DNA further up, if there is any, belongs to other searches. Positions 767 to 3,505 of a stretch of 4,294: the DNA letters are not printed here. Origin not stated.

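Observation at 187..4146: Minimal chaperone-usher pilus cluster: chaperone, usher and one pilin, with no two-domain adhesin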

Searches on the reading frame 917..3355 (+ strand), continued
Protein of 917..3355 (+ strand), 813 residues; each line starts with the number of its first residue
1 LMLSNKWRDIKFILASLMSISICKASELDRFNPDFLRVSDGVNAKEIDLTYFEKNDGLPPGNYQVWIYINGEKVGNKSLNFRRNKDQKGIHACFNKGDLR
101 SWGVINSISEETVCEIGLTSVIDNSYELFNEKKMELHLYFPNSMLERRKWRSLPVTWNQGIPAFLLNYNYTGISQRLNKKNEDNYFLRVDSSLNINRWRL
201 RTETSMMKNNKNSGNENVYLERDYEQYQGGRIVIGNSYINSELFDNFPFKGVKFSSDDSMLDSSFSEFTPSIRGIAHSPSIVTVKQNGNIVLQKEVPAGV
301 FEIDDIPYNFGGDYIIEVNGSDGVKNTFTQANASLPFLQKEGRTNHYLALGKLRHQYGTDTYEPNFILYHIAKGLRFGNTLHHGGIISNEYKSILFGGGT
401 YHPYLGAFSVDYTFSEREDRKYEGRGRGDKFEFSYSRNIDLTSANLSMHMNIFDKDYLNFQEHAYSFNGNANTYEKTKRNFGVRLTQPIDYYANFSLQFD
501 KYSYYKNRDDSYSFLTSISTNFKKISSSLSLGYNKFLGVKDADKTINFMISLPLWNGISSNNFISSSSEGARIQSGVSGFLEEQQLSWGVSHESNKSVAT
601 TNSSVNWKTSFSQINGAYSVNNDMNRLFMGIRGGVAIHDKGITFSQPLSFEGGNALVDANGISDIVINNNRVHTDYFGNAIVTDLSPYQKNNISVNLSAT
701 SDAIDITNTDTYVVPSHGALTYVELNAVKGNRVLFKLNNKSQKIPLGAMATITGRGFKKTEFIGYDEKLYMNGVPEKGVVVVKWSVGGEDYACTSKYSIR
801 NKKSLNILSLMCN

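Call 36: search_protein_families(proteins=[L006:2277-3110:-, L006:4052-4399:+, L006:4557-5540:+, L006:6232-6450:+, L006:3757-3996:-], library=ncbifam, max_evalue=0.01)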
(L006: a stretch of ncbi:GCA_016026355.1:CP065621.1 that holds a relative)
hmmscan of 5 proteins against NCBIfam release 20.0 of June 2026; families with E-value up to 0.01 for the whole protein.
L006:2277-3110:- (277 aa): 28 families (the best 25 are shown)
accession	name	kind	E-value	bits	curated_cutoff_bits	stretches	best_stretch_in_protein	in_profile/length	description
NF011732.0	PRK15185.1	equivalog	1.1e-30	107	354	1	19-266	37-303/309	transcriptional regulator HilD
NF011733.0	PRK15186.1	equivalog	2.2e-26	92.9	403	1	18-266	25-278/291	AraC family transcriptional regulator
NF011618.0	PRK15044.1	equivalog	4.3e-24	85.4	423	1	140-266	163-289/295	invasion transcriptional regulator HilC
NF007432.1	PRK09978.1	equivalog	6e-20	71.5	500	1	162-271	135-244/274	DNA-binding transcriptional regulator GadX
NF007407.0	PRK09940.1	equivalog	6.7e-20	71.7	348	1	165-270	130-234/253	transcriptional regulator YdeO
NF049968.1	QhpR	equivalog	6.3e-17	61.6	250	1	165-266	181-283/284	AraC-like transcriptional regulator QhpR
NF047788.1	TransRegPocR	equivalog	3e-14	53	500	1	163-267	183-288/296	transcriptional regulator PocR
TIGR04094.1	adjacent_YSIRK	equivalog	8.7e-12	44.7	200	1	172-266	288-382/383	YSIRK-targeted surface antigen transcriptional regulator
NF047455.1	TF_Staph_AryK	equivalog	1.3e-10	40.2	850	1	161-270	149-259/759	transcriptional regulator AryK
NF007633.0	PRK10296.1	equivalog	2e-09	37.4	264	1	214-270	219-275/280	transcriptional regulator ChbR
NF007860.0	PRK10572.1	equivalog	3.5e-09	35.9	208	1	173-269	187-284/292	arabinose operon transcriptional regulator AraC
NF050186.1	TransRegGliRPseudo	equivalog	2.4e-08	33.7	570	1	171-268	237-335/338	AraC family transcriptional regulator GliR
NF006902.0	PRK09393.1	equivalog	3.6e-08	33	425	1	173-271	224-323/327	transcriptional regulator FtrA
TIGR02297.1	HpaA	equivalog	4.7e-08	32.6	274.65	1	167-267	184-285/287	4-hydroxyphenylacetate catabolism regulatory protein HpaA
NF053784.1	TranRegCyprAlk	equivalog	5.2e-08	32.6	500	1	159-267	226-334/336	transcriptional regulator CypR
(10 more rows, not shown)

L006:4052-4399:+ (115 aa): 0 families

L006:4557-5540:+ (327 aa): 2 families
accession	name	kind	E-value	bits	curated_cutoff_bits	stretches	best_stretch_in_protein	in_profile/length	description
NF033538.2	transpos_IS91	equivalog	1.2e-72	244.9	125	1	2-310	47-355/356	IS91 family transposase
NF041913.1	HVO_2142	equivalog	0.00088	19.1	90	0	295-322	4-31/48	HVO_2142 family zinc finger protein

L006:6232-6450:+ (72 aa): 1 family
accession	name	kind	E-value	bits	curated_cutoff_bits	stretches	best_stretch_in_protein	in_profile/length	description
NF033545.0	transpos_IS630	equivalog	1.2e-15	57.8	100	1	2-59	242-298/299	IS630 family transposase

L006:3757-3996:- (79 aa): 2 families
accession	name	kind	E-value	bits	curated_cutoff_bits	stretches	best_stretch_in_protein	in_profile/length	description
NF033516.0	transpos_IS3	equivalog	7.8e-05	22.1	160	1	34-61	341-368/369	IS3 family transposase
NF033577.2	transpos_IS481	equivalog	0.0075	15.8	224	1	37-60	259-282/284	IS481 family transposase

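Call 47: search_solved_structures(query=L006:2277-3110:-, max_evalue=0.001, show_alignments=1)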
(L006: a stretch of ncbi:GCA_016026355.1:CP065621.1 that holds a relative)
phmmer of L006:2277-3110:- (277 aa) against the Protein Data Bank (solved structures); distinct sequences matched with E-value up to 0.001: 17.
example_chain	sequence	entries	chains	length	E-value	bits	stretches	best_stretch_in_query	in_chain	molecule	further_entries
9ca5_A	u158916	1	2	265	4.4e-29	105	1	21-271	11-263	AraC-family, transcriptional regulator Rns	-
9ca6_A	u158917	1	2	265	6.1e-29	104.5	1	34-271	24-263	Regulatory protein Rns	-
8vst_A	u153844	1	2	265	7.6e-29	104.2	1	21-271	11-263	Regulatory protein Rns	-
6xiu_A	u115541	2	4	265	8.3e-29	104.1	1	22-271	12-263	Regulatory protein Rns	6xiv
8vrq_A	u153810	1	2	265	9.2e-29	104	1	22-271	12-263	Regulatory protein Rns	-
9gfp_A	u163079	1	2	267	1.9e-27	99.6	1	23-267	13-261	HTH-type transcriptional activator CsvR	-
3mkl_A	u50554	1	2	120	1.3e-15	60.8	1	171-269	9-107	HTH-type transcriptional regulator gadX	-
3gbg_A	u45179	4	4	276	1.8e-14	57.2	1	44-272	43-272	TCP pilus virulence regulatory protein | AraC family transcriptional regulator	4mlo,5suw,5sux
6p7r_A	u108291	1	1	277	2e-14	57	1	22-272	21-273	Toxin co-regulated pilus virulence regulatory protein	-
6p7t_A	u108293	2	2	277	2.6e-14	56.6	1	22-272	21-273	Toxin co-regulated pilus virulence regulatory protein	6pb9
3lsg_A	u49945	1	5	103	8.8e-12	48.3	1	172-267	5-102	Two-component response regulator yesN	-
6swi_A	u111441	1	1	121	1.3e-08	38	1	189-267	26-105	Two-component response regulator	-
12aw_A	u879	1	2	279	3.3e-07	33.3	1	169-272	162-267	HYBRID TWO-COMPONENT SYSTEM PROTEIN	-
3oou_A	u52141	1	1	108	4.3e-06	29.7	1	176-267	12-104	Lin2118 protein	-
4fe4_A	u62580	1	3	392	0.00042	23.2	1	186-267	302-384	Xylose operon regulatory protein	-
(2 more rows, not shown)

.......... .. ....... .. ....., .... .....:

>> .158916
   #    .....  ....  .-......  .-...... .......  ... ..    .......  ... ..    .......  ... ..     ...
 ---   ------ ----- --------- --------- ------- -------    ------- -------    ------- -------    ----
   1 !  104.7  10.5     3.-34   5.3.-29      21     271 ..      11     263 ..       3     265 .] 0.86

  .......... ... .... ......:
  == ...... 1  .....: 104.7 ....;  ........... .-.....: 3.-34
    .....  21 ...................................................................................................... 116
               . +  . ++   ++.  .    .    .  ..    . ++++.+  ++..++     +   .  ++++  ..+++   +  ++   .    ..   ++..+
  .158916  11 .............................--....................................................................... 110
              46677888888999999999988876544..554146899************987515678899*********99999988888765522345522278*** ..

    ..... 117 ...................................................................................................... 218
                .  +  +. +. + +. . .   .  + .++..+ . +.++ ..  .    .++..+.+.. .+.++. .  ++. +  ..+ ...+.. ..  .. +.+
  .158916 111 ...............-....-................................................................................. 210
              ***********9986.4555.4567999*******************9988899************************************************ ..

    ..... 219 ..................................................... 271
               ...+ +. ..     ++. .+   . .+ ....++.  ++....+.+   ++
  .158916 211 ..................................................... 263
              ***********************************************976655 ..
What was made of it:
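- The regulator is Rns-like (4e-29, call 47).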

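Call 51: find_encoding_contigs(protein=P0017, flank=10000, max_places=4)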
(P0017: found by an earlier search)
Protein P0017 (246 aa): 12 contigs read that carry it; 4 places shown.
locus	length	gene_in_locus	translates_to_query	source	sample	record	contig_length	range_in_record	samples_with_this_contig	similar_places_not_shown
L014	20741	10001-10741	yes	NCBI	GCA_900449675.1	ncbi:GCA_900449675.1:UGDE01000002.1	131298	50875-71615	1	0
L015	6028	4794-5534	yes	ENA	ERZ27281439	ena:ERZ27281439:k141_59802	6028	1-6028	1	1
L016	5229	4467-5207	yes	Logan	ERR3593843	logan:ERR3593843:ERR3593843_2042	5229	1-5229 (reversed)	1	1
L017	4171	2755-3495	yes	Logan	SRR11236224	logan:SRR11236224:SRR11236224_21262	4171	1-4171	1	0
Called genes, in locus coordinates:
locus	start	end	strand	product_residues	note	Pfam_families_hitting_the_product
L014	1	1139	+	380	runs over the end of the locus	PF14690:Zn_ribbon_ISL3 (weak), PF01610:DDE_Tnp_ISL3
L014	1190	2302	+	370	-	PF01609:DDE_Tnp_1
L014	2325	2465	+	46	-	-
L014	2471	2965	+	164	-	PF01610:DDE_Tnp_ISL3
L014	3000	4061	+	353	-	PF03050:DDE_Tnp_IS66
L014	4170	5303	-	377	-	PF01548:DEDD_Tnp_IS110, PF02371:Transposase_20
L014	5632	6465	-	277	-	PF12833:HTH_18, PF00165:HTH_AraC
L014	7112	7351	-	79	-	PF13683:rve_3 (weak)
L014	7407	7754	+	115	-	-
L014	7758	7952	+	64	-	-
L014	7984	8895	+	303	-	PF04986:Y2_Tnp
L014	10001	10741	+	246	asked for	PF00345:PapD_N, PF02753:PapD_C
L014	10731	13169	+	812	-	PF13954:PapC_N, PF00577:Usher, PF13953:PapC_C (weak)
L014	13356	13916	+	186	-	-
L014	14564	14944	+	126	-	PF01527:HTH_Tnp_1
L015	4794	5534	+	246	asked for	PF00345:PapD_N, PF02753:PapD_C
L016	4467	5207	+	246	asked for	PF00345:PapD_N, PF02753:PapD_C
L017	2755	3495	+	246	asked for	PF00345:PapD_N, PF02753:PapD_C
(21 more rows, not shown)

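Call 52: search_dna_similar(query=L006:2277-3110:-, collection=plasmids, mode=protein, max_evalue=1e-10, max_rows=25, rows=spread)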
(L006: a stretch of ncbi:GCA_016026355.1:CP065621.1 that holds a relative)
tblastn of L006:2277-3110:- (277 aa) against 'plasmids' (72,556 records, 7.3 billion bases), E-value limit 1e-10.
Records with a match: 1352; places in all: 1514; records where one place covers at least 80% of the query: 330.
Best place of each record, by identity: <60% 1352.
By first word of the organism name: Escherichia 804; Salmonella 387; Shigella 111; Klebsiella 31; Enterobacter 5; Citrobacter 3; Yersinia 2; Proteus 2; Cronobacter 2; Providencia 1; and 4 more.
By predicted mobility (MOB-suite, as given by PLSDB): conjugative 705; non-mobilizable 328; mobilizable 319.
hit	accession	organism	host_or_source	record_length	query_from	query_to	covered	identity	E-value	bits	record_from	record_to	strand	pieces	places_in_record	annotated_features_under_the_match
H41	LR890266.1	Escherichia coli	Homo sapiens,rectal swab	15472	22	274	91%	45.1%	2e-62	219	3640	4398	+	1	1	record has no annotation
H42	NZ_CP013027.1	Escherichia coli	Homo sapiens,stool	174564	103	277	63%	47.4%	1e-39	154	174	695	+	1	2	helix-turn-helix transcriptional regulator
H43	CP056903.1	Escherichia coli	culture,Wastewater influent sample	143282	15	266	91%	31.5%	1e-28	121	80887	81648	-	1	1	aggR: aggregative adherence transcriptional regulator AggR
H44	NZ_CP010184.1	Escherichia coli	mouse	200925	17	271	92%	30.5%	1e-27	119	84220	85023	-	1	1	AraC family transcriptional regulator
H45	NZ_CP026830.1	Shigella dysenteriae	-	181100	26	268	88%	30.0%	4e-35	140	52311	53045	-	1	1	virF: AraC family invasion system transcriptional regulator VirF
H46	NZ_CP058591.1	Shigella flexneri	Homo sapiens,feces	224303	26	268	88%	30.0%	4e-35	140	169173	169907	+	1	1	virF: AraC family invasion system transcriptional regulator VirF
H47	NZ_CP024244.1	Escherichia coli O128:H27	-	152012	57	272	78%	33.0%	1e-25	112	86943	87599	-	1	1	response regulator transcription factor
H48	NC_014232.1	Escherichia coli ETEC 1392/75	-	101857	57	272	78%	31.7%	9e-25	110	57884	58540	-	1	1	cfaD: CFA/I fimbrial subunit CfaD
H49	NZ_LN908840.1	Escherichia coli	-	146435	57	272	78%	29.9%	2e-23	106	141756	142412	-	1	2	cfaD: CFA/I fimbrial subunit CfaD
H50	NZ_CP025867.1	Escherichia coli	Homo sapiens,stool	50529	58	266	75%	27.3%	1e-18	93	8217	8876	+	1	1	hilD: transcriptional regulator HilD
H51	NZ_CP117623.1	Escherichia albertii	Grus grus,whole organism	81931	148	266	43%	40.3%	2e-18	92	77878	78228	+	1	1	helix-turn-helix domain-containing protein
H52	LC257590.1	Escherichia coli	-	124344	148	266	43%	37.8%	3e-16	86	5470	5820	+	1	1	Transcriptional regulator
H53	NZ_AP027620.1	Escherichia coli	-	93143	168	265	35%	43.9%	5e-20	97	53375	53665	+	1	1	helix-turn-helix domain-containing protein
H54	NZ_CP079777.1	Escherichia coli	Duck,fresh fecal,fresh fecal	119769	168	265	35%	43.9%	5e-20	97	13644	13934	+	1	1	helix-turn-helix domain-containing protein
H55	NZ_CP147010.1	Escherichia coli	-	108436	168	265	35%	43.9%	6e-20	97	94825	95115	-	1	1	helix-turn-helix domain-containing protein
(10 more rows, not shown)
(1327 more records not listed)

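Call 53: search_dna_similar(query=window:920-3355:+, collection=plasmids, mode=protein, max_evalue=1e-20, max_rows=40, rows=spread)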
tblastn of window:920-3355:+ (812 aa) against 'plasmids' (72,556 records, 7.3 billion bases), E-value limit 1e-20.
Records with a match: 2009; places in all: 2303; records where one place covers at least 80% of the query: 1886.
Best place of each record, by identity: <60% 2009.
By first word of the organism name: Escherichia 717; Salmonella 575; Klebsiella 228; Pantoea 107; Enterobacter 94; Serratia 76; Yersinia 65; Providencia 24; Citrobacter 14; Acinetobacter 14; and 32 more.
By predicted mobility (MOB-suite, as given by PLSDB): conjugative 1123; non-mobilizable 661; mobilizable 225.
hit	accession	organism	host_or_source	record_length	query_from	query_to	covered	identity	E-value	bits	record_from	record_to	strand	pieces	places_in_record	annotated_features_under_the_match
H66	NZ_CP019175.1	Salmonella enterica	environmental,sediment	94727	9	770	94%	33.7%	4e-110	378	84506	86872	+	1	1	fimbria/pilus outer membrane usher protein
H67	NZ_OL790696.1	Escherichia coli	-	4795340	9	750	91%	30.0%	4e-72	265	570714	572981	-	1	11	none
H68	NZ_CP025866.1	Escherichia coli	Homo sapiens,stool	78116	51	770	89%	30.1%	3e-51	202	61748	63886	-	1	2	cssD: CS6 fimbrial usher CssD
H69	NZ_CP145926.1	Providencia hangzhouensis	Homo sapiens,urine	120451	28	751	89%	29.2%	4e-67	251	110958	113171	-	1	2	fimbria/pilus outer membrane usher protein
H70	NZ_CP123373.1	Providencia rettgeri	Homo sapiens,Catheter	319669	5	770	94%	27.1%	9e-58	222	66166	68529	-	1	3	fimbria/pilus outer membrane usher protein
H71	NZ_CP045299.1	Kosakonia arachidis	cell culture,soil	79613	16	770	93%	26.9%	9e-56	216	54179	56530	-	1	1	fimbria/pilus outer membrane usher protein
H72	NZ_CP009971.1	Yersinia pestis CO92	Human Clinical Sample (fatal pneumonic ...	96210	11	754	92%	26.7%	3e-48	193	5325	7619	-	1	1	caf1A: F1 capsule-anchoring usher protein Caf1A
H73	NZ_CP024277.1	Escherichia coli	-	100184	21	770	92%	26.4%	1e-40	170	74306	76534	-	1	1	cstB: CS3 fimbrial usher protein CstB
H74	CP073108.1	Salmonella enterica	environmental,environment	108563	10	751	91%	26.5%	9e-55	213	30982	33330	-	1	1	fimbria/pilus outer membrane usher protein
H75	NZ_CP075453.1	Klebsiella pneumoniae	a feces sample of swine origin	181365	11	751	91%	26.3%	1e-50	200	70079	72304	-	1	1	fimbria/pilus outer membrane usher protein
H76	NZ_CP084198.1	Pantoea agglomerans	Allium cepa,mixed culture,whole plant ...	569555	16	737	89%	26.5%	2e-58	224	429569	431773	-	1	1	fimbria/pilus outer membrane usher protein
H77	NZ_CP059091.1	Pantoea agglomerans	Allium cepa,diseased onion bulb,bulb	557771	16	737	89%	26.2%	5e-59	226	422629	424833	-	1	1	fimbria/pilus outer membrane usher protein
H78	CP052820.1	Salmonella enterica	Mixed parts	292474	12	744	90%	25.8%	3e-50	199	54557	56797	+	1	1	fimbrial biogenesis outer membrane usher protein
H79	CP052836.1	Salmonella enterica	chicken breast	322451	12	744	90%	25.8%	3e-50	199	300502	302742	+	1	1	fimbrial biogenesis outer membrane usher protein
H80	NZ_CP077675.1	Klebsiella sp. PL-2018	Ceratitis capitata,whole organism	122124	7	747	91%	25.4%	1e-46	188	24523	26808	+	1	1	fimbria/pilus outer membrane usher protein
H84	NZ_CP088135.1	Salmonella enterica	Cell culture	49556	24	771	92%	24.9%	2e-25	121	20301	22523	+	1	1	pefC: outer membrane usher protein PefC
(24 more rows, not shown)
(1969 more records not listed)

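Call 54: get_annotated_region(hit=H66, flank=7000)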
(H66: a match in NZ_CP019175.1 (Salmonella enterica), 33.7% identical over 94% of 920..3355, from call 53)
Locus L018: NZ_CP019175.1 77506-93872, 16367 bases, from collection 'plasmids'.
description: Salmonella enterica subsp. enterica serovar Give strain CFSAN024229 plasmid pCFSAN024229, complete sequence
organism: Salmonella enterica (NCBI taxid 46626)
taxonomy: Bacteria; Pseudomonadota; Gammaproteobacteria; Enterobacterales; Enterobacteriaceae; Salmonella; Salmonella enterica
host: -; source: environmental,sediment; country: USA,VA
typing (MOB-suite, as given by PLSDB): conjugative; replicon IncFIB,IncFII,IncI-gamma/K1; relaxase MOBF,MOBF; mating-pair formation MPF_F
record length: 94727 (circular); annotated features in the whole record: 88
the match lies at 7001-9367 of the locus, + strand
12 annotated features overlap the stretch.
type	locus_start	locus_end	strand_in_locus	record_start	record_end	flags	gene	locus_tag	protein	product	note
CDS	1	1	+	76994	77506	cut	-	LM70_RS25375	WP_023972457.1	hypothetical protein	-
CDS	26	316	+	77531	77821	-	-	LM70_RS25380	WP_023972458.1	hypothetical protein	-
CDS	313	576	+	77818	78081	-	-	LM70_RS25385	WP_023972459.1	hypothetical protein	-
CDS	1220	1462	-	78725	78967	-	-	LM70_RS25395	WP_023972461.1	YjhX family toxin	-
CDS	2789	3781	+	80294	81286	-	-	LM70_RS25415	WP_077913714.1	RepB family plasmid replication initiator protein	GO:0006270 - DNA replication initiation [Evidence IEA]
CDS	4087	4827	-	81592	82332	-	-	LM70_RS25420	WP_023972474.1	site-specific integrase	GO:0015074 - DNA integration [Evidence IEA]; GO:0006310 - DNA recombination [Evidence IEA]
CDS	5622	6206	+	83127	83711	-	-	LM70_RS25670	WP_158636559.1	hypothetical protein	-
CDS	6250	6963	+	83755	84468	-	-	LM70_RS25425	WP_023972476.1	molecular chaperone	GO:0061077 - chaperone-mediated protein folding [Evidence IEA]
CDS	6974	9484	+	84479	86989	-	-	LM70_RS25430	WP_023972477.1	fimbria/pilus outer membrane usher protein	GO:0009297 - pilus assembly [Evidence IEA]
CDS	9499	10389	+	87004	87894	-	-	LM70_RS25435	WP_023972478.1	hypothetical protein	-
CDS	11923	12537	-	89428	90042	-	-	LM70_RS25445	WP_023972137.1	hypothetical protein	-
CDS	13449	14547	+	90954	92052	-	-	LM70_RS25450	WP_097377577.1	IS3 family transposase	-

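Call 55: get_annotated_region(hit=H41, flank=8000)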
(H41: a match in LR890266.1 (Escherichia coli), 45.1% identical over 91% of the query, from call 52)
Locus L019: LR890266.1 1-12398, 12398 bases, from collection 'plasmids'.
description: Escherichia coli isolate MSB1_3C-sc-2280310 genome assembly, plasmid: 5
organism: Escherichia coli (NCBI taxid 562)
taxonomy: Bacteria; Pseudomonadota; Gammaproteobacteria; Enterobacterales; Enterobacteriaceae; Escherichia; Escherichia coli
host: -; source: Homo sapiens,rectal swab; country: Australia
typing (MOB-suite, as given by PLSDB): non-mobilizable
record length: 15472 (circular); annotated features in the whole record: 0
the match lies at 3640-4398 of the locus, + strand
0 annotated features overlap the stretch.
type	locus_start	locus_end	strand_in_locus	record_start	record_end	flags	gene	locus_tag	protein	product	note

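Call 70: get_annotated_region(hit=H72, flank=2500)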
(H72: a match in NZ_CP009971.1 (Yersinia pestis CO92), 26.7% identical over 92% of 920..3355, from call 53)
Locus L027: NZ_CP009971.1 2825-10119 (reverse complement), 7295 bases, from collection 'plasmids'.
description: Yersinia pestis CO92 plasmid unnamed_2, complete sequence
organism: Yersinia pestis CO92 (NCBI taxid 214092)
taxonomy: Bacteria; Pseudomonadota; Gammaproteobacteria; Enterobacterales; Yersiniaceae; Yersinia; Yersinia pestis; Yersinia pestis CO92
host: -; source: Human Clinical Sample (fatal pneumonic plague); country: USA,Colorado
typing (MOB-suite, as given by PLSDB): non-mobilizable; replicon IncFIB
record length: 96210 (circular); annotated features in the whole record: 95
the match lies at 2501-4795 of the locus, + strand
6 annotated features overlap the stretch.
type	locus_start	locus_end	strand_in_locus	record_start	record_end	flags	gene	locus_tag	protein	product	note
CDS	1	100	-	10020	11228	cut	-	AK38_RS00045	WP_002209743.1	IS256 family transposase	-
CDS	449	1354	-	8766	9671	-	caf1R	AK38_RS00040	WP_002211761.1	F1 operon transcriptional regulator Caf1R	-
CDS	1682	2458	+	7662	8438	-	caf1M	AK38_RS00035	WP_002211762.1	F1 capsule chaperone Caf1M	-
CDS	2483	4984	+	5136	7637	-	caf1A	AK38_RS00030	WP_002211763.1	F1 capsule-anchoring usher protein Caf1A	-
CDS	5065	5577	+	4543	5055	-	caf1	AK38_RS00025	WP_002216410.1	F1 capsule protein Caf1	-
CDS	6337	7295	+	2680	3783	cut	-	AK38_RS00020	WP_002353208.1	site-specific integrase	GO:0015074 - DNA integration [Evidence IEA]; GO:0006310 - DNA recombination [Evidence IEA]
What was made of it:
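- Closest known: Caf1. Same: Identical layout: a divergent AraC-family regulator, then chaperone, usher and a single subunit, with nothing further (call 70).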
